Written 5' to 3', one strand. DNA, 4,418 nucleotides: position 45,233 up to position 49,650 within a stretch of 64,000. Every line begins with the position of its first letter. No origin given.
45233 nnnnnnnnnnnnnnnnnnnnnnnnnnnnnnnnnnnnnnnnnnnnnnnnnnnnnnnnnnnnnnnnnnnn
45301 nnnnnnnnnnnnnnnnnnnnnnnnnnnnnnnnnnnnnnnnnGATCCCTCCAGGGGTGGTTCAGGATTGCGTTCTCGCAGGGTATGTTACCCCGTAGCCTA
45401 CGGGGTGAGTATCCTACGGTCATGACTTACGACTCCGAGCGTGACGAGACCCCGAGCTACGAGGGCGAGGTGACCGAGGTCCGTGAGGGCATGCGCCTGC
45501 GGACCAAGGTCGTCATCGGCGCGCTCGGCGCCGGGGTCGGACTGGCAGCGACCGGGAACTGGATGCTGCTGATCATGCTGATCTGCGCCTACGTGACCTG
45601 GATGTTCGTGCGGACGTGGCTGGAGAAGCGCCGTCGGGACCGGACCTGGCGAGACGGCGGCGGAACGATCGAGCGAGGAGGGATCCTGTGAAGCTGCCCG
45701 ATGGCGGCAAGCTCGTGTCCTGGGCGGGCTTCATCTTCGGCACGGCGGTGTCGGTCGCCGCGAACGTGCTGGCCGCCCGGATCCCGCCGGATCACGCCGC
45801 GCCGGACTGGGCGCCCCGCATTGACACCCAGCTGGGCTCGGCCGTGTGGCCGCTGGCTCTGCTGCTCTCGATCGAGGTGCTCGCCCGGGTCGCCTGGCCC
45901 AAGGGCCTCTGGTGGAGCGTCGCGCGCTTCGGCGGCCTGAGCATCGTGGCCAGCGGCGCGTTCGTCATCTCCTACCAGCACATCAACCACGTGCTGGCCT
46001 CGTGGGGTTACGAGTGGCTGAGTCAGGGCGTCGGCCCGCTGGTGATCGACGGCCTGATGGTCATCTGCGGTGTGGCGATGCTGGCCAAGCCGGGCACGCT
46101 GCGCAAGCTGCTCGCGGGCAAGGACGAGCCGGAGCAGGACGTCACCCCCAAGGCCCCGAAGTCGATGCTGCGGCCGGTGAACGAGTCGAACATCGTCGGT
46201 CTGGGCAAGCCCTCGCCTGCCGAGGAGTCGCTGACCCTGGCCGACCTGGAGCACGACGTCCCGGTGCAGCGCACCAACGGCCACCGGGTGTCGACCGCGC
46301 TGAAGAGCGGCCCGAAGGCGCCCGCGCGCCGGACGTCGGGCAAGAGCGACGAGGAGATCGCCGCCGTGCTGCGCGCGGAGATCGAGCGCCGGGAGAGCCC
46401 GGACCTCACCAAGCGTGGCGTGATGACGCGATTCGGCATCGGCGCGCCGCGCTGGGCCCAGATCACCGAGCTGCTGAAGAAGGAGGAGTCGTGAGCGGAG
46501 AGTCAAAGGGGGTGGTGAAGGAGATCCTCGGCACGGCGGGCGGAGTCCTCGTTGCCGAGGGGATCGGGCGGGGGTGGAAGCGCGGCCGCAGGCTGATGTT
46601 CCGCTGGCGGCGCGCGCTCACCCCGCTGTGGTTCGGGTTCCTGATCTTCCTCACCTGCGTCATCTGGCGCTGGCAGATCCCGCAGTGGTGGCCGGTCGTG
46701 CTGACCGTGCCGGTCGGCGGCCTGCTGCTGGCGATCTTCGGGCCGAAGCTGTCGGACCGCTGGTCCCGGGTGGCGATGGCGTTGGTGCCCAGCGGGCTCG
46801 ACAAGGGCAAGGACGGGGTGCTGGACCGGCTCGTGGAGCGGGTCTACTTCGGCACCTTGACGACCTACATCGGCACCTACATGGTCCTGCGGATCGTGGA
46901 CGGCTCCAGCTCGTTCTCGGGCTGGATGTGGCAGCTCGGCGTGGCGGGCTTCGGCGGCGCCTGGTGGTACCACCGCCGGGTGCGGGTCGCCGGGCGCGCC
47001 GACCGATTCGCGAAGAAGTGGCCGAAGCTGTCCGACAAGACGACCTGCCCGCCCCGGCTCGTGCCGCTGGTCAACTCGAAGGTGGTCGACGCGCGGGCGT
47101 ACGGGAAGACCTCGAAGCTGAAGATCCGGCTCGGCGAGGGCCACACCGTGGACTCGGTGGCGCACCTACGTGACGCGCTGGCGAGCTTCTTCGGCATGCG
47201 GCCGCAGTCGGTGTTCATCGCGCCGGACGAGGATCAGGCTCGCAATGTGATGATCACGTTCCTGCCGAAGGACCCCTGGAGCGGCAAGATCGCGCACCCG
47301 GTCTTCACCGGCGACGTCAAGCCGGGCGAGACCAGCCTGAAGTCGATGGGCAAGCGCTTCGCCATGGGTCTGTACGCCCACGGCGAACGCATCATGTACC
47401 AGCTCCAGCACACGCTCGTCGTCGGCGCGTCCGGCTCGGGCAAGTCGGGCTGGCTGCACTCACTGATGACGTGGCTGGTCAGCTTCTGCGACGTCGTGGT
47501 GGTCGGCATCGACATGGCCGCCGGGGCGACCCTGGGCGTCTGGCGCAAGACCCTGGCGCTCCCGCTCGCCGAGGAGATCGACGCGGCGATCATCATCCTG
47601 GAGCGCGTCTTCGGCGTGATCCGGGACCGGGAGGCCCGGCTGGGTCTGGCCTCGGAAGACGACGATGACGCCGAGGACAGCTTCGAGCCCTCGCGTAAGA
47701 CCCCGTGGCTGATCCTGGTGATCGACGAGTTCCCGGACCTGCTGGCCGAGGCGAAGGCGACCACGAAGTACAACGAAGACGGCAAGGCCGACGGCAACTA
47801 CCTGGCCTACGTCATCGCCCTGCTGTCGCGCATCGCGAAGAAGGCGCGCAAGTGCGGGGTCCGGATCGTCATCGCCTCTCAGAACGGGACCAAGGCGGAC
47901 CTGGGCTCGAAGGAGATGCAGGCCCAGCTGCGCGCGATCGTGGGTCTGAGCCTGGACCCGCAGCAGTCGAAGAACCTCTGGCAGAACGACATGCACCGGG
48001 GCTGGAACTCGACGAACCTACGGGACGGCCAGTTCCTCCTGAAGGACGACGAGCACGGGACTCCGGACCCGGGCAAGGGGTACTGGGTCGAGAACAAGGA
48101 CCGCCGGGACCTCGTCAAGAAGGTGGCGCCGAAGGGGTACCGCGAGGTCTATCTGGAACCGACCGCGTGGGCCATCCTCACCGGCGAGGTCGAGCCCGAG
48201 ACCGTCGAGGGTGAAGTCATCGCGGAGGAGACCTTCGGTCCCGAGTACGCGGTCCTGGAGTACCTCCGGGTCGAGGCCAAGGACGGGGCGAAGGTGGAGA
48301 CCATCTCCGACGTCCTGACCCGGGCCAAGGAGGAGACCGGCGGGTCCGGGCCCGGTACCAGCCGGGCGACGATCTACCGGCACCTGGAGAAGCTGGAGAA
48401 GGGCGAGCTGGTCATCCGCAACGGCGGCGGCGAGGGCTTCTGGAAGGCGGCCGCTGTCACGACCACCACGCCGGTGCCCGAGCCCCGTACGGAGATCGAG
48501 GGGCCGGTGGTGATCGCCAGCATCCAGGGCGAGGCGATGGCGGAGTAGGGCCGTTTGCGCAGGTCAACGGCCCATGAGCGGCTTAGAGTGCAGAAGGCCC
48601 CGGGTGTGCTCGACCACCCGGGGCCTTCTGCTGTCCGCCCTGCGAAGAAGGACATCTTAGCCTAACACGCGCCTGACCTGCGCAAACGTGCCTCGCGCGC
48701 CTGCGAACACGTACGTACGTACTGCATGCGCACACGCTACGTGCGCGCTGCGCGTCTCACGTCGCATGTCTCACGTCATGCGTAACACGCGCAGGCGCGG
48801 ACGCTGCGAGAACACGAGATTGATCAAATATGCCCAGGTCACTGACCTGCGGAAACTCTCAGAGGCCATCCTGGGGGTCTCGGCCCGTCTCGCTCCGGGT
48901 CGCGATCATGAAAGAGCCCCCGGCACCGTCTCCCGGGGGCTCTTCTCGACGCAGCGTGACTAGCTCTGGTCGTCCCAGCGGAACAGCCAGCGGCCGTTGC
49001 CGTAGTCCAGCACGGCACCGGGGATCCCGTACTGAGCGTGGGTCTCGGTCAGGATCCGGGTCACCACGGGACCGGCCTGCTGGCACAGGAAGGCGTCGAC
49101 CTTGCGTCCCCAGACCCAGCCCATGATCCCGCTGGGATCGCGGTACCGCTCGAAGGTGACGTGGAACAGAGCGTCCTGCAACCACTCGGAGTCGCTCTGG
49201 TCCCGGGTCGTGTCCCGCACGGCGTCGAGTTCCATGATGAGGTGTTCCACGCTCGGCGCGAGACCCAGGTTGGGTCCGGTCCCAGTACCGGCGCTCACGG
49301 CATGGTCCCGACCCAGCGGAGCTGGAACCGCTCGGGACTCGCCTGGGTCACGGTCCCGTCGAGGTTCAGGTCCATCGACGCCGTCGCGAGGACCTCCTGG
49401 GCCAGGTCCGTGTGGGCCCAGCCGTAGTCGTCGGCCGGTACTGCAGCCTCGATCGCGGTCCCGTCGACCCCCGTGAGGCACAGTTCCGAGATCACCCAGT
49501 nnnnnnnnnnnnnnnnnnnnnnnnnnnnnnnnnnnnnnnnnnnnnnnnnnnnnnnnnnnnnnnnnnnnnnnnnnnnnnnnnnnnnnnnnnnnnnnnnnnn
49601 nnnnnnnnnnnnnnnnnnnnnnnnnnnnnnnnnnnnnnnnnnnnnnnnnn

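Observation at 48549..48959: Iteron-rich, lower-GC 0.4-kb gap beside the translocase gene: candidate clt / origin-like cis site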

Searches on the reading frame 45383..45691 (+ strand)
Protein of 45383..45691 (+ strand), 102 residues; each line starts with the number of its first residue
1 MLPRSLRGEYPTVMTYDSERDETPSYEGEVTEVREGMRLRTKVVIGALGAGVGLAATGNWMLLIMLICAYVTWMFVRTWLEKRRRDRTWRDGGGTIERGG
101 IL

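Call 9: search_protein_families(library=pfam, proteins=[window:45383-45691:+], max_evalue=0.01)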
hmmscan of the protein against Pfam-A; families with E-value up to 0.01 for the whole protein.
window:45383-45691:+ (102 aa): 1 family
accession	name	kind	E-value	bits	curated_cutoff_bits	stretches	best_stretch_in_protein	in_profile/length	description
PF20444.3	DUF6703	-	0.0019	18.5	23.8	1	36-90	50-104/122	Family of unknown function (DUF6703)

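Call 32: search_protein_families(library=pfam, proteins=[window:45422-45691:+], max_evalue=0.01)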
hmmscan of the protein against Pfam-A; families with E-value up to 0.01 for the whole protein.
window:45422-45691:+ (89 aa): 1 family
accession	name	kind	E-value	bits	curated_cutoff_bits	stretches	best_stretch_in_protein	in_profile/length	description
PF20444.3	DUF6703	-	0.0014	19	23.8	1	23-77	50-104/122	Family of unknown function (DUF6703)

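Call 33: search_protein_families(library=phrogs, proteins=[window:45422-45691:+], max_evalue=0.001)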
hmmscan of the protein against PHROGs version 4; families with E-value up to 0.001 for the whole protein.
window:45422-45691:+ (89 aa): 0 families

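Call 111: search_protein_families(library=padloc, proteins=[window:45422-45691:+], max_evalue=0.01)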
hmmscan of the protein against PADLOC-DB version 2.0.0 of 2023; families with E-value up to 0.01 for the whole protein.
window:45422-45691:+ (89 aa): 0 families

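Call 112: search_protein_families(library=ncbifam, proteins=[window:45422-45691:+], max_evalue=0.01)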
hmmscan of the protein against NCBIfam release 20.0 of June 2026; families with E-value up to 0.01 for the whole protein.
window:45422-45691:+ (89 aa): 0 families

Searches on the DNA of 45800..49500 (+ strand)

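Call 10: search_dna_similar(query=window:45800-49500:+, collection=plasmids, mode=near, max_rows=20)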
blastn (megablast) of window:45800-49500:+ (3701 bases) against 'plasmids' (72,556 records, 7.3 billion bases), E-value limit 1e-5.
No match.
